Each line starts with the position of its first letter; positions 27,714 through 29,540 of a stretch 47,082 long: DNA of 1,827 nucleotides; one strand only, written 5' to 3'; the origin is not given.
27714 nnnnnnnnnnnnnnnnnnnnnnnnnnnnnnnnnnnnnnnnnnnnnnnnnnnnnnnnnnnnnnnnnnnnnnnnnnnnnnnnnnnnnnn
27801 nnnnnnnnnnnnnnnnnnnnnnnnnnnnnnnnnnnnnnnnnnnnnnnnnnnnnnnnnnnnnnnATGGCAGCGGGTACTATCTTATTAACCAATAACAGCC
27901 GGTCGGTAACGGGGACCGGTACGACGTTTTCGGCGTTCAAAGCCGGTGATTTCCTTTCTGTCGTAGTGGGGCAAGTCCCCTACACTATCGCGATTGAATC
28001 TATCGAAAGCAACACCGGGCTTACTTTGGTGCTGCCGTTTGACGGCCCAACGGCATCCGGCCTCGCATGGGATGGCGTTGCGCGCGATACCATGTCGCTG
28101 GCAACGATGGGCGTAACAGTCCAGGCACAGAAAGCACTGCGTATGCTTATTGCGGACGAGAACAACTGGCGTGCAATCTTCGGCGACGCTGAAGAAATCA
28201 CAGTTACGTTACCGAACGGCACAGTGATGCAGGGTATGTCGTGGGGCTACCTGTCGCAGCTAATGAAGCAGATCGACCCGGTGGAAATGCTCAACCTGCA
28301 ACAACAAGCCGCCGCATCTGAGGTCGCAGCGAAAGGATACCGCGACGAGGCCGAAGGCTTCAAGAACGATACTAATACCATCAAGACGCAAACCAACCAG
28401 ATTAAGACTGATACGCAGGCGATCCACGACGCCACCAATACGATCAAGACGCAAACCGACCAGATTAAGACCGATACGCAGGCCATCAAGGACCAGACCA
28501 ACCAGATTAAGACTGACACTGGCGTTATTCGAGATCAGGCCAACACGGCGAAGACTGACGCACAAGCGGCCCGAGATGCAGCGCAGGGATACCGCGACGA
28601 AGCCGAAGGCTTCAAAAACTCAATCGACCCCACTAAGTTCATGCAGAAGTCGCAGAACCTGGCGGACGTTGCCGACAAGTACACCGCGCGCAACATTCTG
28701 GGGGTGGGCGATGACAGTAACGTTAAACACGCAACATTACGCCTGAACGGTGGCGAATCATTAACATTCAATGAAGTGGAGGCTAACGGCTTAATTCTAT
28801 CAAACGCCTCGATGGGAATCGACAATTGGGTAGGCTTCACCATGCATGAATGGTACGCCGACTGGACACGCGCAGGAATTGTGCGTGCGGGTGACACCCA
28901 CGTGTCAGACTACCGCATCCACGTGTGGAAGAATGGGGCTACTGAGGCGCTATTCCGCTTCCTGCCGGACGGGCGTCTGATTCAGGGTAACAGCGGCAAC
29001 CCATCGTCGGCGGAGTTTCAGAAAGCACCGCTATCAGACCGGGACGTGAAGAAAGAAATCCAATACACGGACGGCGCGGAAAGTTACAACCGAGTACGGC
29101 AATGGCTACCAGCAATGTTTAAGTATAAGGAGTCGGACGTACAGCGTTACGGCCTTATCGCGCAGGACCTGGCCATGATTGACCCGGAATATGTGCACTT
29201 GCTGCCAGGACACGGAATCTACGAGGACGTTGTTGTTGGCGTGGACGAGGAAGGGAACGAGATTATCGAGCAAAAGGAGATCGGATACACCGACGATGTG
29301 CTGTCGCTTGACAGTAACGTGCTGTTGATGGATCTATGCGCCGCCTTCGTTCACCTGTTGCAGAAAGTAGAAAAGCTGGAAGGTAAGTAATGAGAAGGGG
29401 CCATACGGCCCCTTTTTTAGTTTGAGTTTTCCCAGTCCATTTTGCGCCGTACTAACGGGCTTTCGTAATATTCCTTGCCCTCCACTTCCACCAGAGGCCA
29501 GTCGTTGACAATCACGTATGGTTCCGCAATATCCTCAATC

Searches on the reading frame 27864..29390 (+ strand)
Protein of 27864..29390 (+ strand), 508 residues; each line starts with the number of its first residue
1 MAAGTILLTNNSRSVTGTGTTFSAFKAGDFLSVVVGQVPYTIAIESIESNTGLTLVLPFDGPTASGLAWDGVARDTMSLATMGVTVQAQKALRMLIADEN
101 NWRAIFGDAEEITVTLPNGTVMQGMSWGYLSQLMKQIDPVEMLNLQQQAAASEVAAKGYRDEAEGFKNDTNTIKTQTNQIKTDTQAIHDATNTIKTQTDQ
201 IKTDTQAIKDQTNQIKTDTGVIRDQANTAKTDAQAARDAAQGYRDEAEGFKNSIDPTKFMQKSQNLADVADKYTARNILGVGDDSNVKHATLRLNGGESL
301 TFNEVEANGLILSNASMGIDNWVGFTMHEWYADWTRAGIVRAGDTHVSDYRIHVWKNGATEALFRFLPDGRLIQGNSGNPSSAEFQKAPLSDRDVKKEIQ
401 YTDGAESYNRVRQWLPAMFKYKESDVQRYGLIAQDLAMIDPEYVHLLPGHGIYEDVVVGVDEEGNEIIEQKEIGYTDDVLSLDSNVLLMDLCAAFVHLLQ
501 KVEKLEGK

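Call 59: find_encoding_contigs(protein=window:27864-29390:+, flank=10000, max_places=10)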
Protein window:27864-29390:+ (508 aa): no gene with exactly this product is on record in the collection.
